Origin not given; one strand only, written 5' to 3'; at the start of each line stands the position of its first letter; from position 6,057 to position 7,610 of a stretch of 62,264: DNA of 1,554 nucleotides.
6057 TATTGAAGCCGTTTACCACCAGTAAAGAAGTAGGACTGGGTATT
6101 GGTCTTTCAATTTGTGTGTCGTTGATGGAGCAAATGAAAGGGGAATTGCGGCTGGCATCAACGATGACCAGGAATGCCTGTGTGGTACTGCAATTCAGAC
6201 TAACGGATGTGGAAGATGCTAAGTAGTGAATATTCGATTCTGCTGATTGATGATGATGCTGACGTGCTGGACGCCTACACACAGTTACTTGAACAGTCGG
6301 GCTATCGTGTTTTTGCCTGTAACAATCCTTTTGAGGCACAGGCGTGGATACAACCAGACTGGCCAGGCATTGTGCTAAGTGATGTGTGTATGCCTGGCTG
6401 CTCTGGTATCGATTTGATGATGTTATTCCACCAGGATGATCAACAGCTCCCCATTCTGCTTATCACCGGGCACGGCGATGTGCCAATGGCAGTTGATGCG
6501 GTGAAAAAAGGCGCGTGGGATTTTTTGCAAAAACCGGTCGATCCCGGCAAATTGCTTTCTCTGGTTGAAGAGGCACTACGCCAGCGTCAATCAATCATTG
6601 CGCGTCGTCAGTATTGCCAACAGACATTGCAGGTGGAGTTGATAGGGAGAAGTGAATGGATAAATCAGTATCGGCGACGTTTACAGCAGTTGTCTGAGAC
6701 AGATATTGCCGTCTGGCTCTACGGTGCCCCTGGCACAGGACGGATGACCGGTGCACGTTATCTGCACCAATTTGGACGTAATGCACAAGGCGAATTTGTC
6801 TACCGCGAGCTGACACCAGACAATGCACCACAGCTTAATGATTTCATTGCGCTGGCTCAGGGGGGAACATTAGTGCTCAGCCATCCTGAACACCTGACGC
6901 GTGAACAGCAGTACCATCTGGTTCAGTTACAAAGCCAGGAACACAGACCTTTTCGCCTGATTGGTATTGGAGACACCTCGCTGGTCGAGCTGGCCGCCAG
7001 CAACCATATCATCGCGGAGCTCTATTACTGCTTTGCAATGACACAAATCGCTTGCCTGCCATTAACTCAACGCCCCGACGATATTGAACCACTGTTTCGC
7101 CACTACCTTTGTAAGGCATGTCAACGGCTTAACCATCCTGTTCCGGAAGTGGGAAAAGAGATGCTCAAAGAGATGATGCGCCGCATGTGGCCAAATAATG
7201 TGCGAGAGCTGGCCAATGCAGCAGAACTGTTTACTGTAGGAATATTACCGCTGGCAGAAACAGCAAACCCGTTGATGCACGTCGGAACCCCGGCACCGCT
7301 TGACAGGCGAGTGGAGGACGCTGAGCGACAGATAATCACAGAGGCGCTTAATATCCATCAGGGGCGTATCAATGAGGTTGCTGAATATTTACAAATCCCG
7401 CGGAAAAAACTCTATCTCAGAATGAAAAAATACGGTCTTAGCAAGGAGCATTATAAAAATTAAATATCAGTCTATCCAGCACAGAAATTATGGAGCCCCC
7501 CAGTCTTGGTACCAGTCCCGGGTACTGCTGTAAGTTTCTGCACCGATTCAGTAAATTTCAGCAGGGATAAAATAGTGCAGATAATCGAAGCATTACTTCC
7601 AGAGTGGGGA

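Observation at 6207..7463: NtrC-family regulator with a degenerate AAA+ ATPase domain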

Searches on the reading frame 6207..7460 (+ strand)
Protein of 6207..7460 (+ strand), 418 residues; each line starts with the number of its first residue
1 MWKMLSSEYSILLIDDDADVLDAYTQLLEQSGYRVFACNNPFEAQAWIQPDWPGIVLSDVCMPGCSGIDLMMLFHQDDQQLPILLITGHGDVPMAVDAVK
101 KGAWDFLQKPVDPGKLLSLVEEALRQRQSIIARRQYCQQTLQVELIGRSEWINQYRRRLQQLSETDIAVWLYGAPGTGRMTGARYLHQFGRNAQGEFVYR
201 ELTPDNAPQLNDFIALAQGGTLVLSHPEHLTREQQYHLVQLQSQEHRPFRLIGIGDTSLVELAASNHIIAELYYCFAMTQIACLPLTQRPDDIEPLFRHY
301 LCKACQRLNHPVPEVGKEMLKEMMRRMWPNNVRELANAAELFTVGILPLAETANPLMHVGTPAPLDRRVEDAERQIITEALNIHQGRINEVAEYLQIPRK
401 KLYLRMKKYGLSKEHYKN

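Call 4: search_protein_families(proteins=[window:6207-7460:+], library=ncbifam, max_evalue=0.001)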
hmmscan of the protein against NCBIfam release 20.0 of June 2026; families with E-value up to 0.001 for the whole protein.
window:6207-7460:+ (418 aa): 97 families (the best 25 are shown)
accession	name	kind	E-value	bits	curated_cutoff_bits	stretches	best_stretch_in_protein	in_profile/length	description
NF047793.1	ResRegPgtA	equivalog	3e-219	728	650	1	4-417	1-414/414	two-component system response regulator PgtA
TIGR01818.1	ntrC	equivalog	6.1e-46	157.2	558.6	2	11-198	1-189/463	nitrogen regulation protein NR(I)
NF051870.1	NAssimRespRegNtrX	equivalog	1.2e-45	156.3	600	2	10-199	3-195/452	nitrogen assimilation response regulator NtrX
NF008469.0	PRK11361.1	equivalog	1.5e-34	119.5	714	2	7-198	3-198/461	acetoacetate metabolism transcriptional regulator AtoC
NF008176.1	PRK10923.1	equivalog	7.8e-34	117.1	620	2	11-199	6-194/469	nitrogen regulation protein NR(I)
NF011695.0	PRK15115.1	equivalog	1.8e-32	112.7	763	2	9-198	7-190/445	two-component system response regulator GlrR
NF007689.0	PRK10365.1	equivalog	8.4e-31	107.2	760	2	5-190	2-186/441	sigma-54-dependent response regulator transcription factor ZraR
TIGR02915.1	PEP_resp_reg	equivalog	4.3e-30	104.9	502.6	2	11-198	1-194/445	PEP-CTERM-box response regulator transcription factor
NF006900.1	PRK09390.1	equivalog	9.4e-30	103.7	255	1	6-135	2-131/203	response regulator FixJ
NF041946.1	LuxO_transreg_Vib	equivalog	5.1e-27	94.8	800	1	14-198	2-188/463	quorum-sensing sigma-54 dependent transcriptional regulator LuxO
NF041552.1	TF_PrdR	equivalog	2.1e-26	92.4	795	2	249-410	403-577/577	sigma-54 dependent transcriptional regulator PrdR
NF040749.1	tetrathio_RR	equivalog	7.6e-25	87.7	290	1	11-138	2-129/191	tetrathionate respiration response regulator TtrR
NF049963.1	RespRegFlgRCampy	domain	3.9e-24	85.3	750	2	54-199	46-190/429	fla regulon two-component system response regulator FlgR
NF053512.1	nitric_RR_NosR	exception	6e-19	68.4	400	1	11-132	1-123/422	response regulator c-di-GMP phosphodiesterase, NosR family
NF008485.2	PRK11388.1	equivalog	1e-17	63.7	551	1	215-417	420-643/643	dihydroxyacetone kinase operon transcriptional regulator DhaR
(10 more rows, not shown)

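Call 6: profile_search(protein=window:6207-7460:+)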
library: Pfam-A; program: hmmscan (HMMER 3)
A. the first sequence (418 residues): domains with independent E <= 10: 6; with E <= 0.001: 5
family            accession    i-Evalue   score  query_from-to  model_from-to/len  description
Response_reg      PF00072.30    1.9e-28    99.3      11-120         1-110/111  Response regulator receiver domain
Sigma54_activ_2   PF14532.12    1.9e-14    54.5     146-281         1-133/138  Sigma-54 interaction domain
AAA_lid_14        PF25601.1     6.2e-11    42.4     288-342         2-56/87  AAA+ ATPase lid domain
HTH_8             PF02954.25    2.3e-10    40.5     369-409         2-42/42  Bacterial regulatory protein, Fis family
Sigma54_activat   PF00158.32    0.00021    21.5     145-199         1-55/168  Sigma-54 interaction domain
HTH_17            PF12728.13       0.42    11.3     388-405         4-20/51  Helix-turn-helix domain

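Call 8: search_solved_structures(query=window:6207-7460:+, max_evalue=0.001, show_alignments=3)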
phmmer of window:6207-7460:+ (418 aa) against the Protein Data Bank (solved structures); distinct sequences matched with E-value up to 0.001: 240 (the best 60 are shown).
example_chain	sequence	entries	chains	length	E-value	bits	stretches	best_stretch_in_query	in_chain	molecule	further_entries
3n70_A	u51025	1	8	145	2.8e-95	322.7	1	143-287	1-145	Transport activator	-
5m7n_A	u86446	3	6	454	6.6e-30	107.4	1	10-408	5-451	Nitrogen assimilation regulatory protein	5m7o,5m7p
4l4u_A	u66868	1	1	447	1.3e-29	106.4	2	7-198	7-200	Transcriptional regulator (NtrC family)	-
3dzd_A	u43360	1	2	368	1.7e-28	102.7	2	11-198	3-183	Transcriptional regulator (NtrC family)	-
1l5y_A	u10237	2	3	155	5.5e-26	94.5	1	9-135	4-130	C4-DICARBOXYLATE TRANSPORT TRANSCRIPTIONAL REGULATORY PROTEIN DCTD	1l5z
1ny5_A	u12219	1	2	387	6.5e-26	94.2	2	10-199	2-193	transcriptional regulator (NtrC family)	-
1qkk_A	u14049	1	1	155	9.7e-26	93.7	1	9-135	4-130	C4-DICARBOXYLATE TRANSPORT TRANSCRIPTIONAL REGULATORY PROTEIN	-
5xso_A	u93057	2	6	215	2.5e-23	85.7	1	6-140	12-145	Response regulator FixJ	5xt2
5ep0_A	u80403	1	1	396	1.2e-20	76.8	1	8-190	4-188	Putative repressor protein luxO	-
8p53_C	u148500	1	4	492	6e-20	74.6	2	8-198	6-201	Transcriptional regulator FleQ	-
1yio_A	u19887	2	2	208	1.1e-18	70.5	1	8-154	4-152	response regulatory protein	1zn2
8pb9_D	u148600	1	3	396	2.5e-17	65.9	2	8-198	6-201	Transcriptional regulator FleQ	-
1d5w_A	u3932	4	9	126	3.7e-17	65.4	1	8-124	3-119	TRANSCRIPTIONAL REGULATORY PROTEIN FIXJ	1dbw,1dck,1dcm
1dc7_A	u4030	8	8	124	4.1e-16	61.9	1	11-127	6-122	NITROGEN REGULATION PROTEIN | NITROGEN REGULATION PROTEIN NR(I) | NTRC RECEIVER DOMAIN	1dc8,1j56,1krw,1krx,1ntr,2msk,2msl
4d6x_A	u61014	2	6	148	1.3e-15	60.3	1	10-126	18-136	BACTERIAL REGULATORY, FIS FAMILY PROTEIN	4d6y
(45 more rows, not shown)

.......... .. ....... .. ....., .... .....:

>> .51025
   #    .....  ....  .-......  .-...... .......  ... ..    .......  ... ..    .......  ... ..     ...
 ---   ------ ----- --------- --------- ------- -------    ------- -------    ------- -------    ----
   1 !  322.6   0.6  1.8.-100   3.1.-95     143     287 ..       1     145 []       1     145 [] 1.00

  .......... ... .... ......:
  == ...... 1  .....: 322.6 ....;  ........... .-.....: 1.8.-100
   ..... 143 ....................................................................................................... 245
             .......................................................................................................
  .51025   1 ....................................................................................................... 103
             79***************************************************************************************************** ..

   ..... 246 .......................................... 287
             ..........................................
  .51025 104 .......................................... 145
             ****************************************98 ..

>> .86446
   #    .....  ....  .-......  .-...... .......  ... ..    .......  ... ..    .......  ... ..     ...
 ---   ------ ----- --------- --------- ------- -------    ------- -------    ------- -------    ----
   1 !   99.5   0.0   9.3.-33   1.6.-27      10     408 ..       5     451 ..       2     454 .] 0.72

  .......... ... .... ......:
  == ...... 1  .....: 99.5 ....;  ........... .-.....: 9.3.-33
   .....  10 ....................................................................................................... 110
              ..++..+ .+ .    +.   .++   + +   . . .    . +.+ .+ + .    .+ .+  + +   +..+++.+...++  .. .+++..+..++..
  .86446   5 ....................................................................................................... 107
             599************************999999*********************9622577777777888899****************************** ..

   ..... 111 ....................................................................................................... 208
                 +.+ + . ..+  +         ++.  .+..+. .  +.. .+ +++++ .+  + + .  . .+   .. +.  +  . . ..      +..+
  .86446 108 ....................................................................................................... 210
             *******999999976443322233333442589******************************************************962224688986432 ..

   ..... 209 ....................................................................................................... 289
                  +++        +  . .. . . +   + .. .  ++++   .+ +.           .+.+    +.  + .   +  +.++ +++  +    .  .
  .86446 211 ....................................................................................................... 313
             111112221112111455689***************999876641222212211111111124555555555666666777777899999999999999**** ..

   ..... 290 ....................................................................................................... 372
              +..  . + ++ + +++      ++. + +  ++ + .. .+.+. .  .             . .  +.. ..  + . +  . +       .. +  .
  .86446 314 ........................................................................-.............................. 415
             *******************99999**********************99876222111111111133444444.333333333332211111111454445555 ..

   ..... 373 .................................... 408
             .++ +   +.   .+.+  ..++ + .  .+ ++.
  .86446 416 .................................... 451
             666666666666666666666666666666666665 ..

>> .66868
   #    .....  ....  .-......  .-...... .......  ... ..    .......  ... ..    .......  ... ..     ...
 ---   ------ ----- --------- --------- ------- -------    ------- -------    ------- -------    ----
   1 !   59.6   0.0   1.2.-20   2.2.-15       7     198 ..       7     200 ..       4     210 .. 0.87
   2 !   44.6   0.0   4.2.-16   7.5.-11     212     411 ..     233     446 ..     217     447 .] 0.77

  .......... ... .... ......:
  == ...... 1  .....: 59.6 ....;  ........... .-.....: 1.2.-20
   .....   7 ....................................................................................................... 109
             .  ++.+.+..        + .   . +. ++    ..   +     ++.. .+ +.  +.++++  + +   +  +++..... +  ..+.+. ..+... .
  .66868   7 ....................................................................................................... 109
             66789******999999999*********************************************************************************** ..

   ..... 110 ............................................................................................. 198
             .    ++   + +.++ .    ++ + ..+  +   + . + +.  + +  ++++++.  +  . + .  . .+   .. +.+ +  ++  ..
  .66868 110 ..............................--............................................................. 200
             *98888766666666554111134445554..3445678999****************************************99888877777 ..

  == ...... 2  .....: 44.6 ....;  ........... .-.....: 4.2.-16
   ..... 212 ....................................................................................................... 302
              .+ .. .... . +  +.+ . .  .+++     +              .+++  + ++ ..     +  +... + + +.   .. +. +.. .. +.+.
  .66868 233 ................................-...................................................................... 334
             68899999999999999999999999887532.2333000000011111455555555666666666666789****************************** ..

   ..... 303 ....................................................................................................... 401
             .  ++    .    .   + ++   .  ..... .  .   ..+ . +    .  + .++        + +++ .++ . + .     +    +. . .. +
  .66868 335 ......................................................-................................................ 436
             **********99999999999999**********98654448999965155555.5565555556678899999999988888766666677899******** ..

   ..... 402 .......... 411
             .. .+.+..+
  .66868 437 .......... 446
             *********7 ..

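Call 35: search_protein_representatives(protein=window:6216-7460:+)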
Query: 415 residues. Proteins with E-value up to 0.001 (for the whole library): 326462; up to 1e-10: 43653; up to 1e-30: 642. The best 150 are listed.
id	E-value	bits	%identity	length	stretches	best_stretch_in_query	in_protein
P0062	1.2e-187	640.2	80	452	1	1-347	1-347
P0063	1.4e-168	577.3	81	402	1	1-313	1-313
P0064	1.5e-145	501.5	56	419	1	1-414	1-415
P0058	2.4e-136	471.2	85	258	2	1-185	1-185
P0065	2.5e-134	464.5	53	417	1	2-414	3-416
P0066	7.7e-111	387.2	78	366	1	188-414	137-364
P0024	1.4e-110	386.4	79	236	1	193-414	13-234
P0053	1.5e-107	376.3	80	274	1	1-206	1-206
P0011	7.0e-103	361.0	78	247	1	116-324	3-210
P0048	5.6e-102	358.0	71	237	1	18-246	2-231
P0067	6.7e-100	351.1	43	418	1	1-414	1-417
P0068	5.6e-99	348.1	42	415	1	6-414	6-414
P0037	1.4e-98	346.8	95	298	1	253-414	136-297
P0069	3.7e-98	345.4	42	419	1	5-414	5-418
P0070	1.7e-89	316.9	39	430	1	1-414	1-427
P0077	1.7e-71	257.6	34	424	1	5-414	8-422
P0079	1.3e-63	231.6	37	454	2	7-196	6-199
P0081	1.0e-59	218.8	37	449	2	4-194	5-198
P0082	1.5e-58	215.0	34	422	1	5-410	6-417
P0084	6.6e-58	212.8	35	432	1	5-408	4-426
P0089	1.0e-54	202.3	32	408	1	7-414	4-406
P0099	2.4e-51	191.2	31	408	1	7-414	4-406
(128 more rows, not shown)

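Call 39: find_related_loci(query=A2, collection=genome_contigs, flank=8000)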
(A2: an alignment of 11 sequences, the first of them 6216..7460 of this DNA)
Query A2 (415 aa) in genome_contigs; peptide patterns used: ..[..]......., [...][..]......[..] (x = any residue, [..] = any of these).
600 stretches matched a pattern (row limit reached: there are more); 597 encode a relative of the query (tblastn E <= 1e-3); the best 80 are kept; 80 distinct loci.
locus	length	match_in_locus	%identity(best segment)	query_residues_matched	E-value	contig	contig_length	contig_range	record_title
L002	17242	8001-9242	81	1-414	0e+0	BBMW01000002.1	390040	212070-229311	Citrobacter werkmanii NBRC 105721 DNA, contig: CIWKM02, whole genome shotgun sequence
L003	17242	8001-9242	81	1-414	0e+0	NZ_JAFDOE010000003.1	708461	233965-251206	Citrobacter sp. FP75 contig3, whole genome shotgun sequence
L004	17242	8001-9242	76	1-414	0e+0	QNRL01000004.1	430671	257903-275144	Pseudocitrobacter faecalis strain DSM 27453 Ga0244571_104, whole genome shotgun sequence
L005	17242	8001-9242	77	1-414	0e+0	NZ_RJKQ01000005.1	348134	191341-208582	Enterobacter sp. BIGb0383 Ga0304806_105, whole genome shotgun sequence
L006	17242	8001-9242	75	1-414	0e+0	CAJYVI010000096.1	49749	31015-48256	MAG: uncultured Pseudocitrobacter sp. isolate SP260_1_metabat2_genome_mining.39 genome assembly, contig: k127_62633, who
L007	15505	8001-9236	61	1-414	7e-170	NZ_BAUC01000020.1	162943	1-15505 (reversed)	Edwardsiella hoshinae NBRC 105699 = ATCC 33379 strain NBRC 105699, whole genome shotgun sequence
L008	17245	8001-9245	55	1-414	1e-147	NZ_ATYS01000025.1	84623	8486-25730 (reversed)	Budvicia aquatica DSM 5075 = ATCC 35567 strain DSM 5075 YWEDRAFT_scaffold_19.20_C, whole genome shotgun sequence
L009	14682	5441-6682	66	1-414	0e+0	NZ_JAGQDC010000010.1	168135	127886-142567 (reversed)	Serratia silvae strain Arafor3 NODE_10_covk_45.626266_covr_95.93190, whole genome shotgun sequence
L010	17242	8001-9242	52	1-414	2e-124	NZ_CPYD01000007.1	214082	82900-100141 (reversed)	Yersinia nurmii strain CIP110231T, whole genome shotgun sequence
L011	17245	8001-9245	41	1-414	4e-107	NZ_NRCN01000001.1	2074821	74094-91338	Aggregatibacter kilianii strain PN_528 NODE_1_length_2074821_cov_65.7166, whole genome shotgun sequence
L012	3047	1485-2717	44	1-414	2e-109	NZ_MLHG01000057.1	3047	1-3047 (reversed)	Rodentibacter mrazii strain Ppn418 contig_57, whole genome shotgun sequence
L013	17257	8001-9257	40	1-414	3e-97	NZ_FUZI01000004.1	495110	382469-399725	Photobacterium piscicola strain NCCB 100098T, whole genome shotgun sequence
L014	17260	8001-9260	40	2-415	7e-97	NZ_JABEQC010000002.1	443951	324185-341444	Vibrio plantisponsor strain LMG 24470 Scaffold2, whole genome shotgun sequence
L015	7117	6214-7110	51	1-298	1e-93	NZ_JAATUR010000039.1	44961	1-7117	Escherichia coli strain SCPM-O-B-8794 39length=44961, whole genome shotgun sequence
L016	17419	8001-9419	37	7-414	4e-92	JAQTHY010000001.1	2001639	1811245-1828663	Orbaceae bacterium ESL0727 ESL0727_1, whole genome shotgun sequence, his leader region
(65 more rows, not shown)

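Call 47: predict_structure(alignment_id=A2)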
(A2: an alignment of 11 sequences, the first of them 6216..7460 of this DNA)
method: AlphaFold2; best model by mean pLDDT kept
length: 415 residues; sequences in the alignment: 11
mean_pLDDT: 87.7   pTM: 0.72
mean pLDDT of the five models: 87.7, 87.1, 86.6, 86.6, 85.4
residues with pLDDT >= 90: 255; 70-90: 129; 50-70: 12; < 50: 19
segments of 3 or more residues with pLDDT < 50: 1-4, 345-359
pLDDT, mean of each block of 10 residues (from residue 1): 69 90 92 88 82 90 89 89 79 81 89 93 90 93 93 94 94 93 93 93 78 96 93 94 92 94 94 93 92 94 91 86 86 89 56 40 79 93 93 95 94 84
secondary structure, 60 per line:
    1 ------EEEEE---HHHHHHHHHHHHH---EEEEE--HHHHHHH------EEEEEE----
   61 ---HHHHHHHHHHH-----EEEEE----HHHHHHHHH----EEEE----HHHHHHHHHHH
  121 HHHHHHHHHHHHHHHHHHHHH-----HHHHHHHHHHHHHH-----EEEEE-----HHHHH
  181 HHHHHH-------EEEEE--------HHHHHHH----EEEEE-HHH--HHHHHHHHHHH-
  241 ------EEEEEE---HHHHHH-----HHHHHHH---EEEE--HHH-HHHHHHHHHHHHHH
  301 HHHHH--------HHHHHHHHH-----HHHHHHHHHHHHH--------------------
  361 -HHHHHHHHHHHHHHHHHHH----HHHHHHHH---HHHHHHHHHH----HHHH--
elements in order: E7-11 H15-27 E31-35 H38-44 E51-56 H64-74 E80-84 H89-97 E102-105 H110-141 H147-160 E166-170 H176-186 E194-198 H207-213 E218-222 H229-239 E247-252 H256-261 H267-273 E277-280 H287-305 H314-322 H328-340 H362-380 H385-392 H396-405 H410-413
